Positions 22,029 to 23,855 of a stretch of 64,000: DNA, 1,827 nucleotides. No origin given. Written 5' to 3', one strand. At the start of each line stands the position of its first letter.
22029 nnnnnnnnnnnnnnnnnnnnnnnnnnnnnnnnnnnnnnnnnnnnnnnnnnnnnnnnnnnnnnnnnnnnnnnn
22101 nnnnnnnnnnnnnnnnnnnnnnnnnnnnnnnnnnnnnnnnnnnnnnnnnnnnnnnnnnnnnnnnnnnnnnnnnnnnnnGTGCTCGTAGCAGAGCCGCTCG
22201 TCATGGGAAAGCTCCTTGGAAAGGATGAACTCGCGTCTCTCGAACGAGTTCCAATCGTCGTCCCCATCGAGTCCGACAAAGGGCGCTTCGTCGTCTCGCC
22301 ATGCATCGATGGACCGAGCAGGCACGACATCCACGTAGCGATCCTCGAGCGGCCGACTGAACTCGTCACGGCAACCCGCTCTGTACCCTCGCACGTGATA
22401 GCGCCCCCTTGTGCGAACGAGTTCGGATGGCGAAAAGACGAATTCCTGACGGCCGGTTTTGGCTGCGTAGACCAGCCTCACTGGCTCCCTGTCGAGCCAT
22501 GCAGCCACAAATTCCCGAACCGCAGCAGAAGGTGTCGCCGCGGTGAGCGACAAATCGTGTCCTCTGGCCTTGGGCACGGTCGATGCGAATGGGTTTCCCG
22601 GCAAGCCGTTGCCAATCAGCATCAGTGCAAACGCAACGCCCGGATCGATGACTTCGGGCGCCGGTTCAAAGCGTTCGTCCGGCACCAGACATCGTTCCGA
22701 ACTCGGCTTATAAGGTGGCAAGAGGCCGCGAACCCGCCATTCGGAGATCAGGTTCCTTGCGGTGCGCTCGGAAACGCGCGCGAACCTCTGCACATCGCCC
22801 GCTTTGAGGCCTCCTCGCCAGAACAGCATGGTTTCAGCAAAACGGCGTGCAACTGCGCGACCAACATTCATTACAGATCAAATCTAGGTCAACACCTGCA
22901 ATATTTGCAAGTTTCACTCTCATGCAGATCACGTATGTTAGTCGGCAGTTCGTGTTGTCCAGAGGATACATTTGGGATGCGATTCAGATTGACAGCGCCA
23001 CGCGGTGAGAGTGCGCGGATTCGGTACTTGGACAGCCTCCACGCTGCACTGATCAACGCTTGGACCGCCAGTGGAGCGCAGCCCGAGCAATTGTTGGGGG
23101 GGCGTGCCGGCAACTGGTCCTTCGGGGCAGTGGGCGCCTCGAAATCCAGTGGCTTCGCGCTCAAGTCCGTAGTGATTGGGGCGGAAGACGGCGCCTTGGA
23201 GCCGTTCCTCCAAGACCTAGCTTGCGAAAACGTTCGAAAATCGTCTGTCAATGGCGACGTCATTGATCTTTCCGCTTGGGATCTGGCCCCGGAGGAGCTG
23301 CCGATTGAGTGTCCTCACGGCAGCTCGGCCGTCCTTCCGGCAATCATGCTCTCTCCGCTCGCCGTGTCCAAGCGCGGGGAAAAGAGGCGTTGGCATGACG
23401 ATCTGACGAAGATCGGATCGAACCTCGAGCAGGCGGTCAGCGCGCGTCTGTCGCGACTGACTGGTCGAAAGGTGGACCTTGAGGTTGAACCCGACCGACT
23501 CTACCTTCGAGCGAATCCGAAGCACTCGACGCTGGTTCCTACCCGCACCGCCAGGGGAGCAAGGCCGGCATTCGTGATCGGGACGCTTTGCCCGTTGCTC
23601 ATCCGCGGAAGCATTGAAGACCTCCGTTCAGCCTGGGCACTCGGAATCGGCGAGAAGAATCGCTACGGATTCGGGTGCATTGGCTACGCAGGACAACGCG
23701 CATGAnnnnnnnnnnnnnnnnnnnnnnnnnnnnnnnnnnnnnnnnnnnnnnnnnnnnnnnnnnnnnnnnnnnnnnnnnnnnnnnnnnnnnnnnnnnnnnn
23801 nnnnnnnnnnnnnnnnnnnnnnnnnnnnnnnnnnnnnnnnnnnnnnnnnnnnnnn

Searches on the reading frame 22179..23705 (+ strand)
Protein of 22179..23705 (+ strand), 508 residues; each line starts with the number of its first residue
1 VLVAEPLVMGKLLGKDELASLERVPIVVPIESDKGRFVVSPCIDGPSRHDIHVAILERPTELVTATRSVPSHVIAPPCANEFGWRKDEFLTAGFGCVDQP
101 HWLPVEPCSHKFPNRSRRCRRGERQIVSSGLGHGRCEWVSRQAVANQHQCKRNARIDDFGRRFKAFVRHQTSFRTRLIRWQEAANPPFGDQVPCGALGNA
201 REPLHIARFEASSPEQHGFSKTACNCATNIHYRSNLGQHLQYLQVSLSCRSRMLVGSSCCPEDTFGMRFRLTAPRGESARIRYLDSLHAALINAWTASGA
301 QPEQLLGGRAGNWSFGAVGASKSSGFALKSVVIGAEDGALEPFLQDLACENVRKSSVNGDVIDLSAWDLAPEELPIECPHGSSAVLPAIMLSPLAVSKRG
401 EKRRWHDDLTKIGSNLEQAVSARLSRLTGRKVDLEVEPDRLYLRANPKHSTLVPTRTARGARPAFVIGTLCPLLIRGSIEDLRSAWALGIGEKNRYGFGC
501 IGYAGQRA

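Call 5: search_protein_families(library=ncbifam, proteins=[window:22179-23705:+])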
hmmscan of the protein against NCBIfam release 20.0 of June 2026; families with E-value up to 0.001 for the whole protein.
window:22179-23705:+ (508 aa): 1 family
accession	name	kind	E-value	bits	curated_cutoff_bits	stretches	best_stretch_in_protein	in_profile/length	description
TIGR01877.1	cas_cas6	equivalog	9.4e-08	32.7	58.65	1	390-501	87-199/200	CRISPR-associated endoribonuclease Cas6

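Call 15: search_protein_families(library=pfam, proteins=[window:22179-23705:+], max_evalue=0.01)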
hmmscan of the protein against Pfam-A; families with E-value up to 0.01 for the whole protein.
window:22179-23705:+ (508 aa): 1 family
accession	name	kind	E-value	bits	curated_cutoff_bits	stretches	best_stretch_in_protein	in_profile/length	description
PF01881.21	Cas_Cas6_C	-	6.1e-10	40.4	23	1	389-501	14-123/125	CRISPR associated protein Cas6, C-terminal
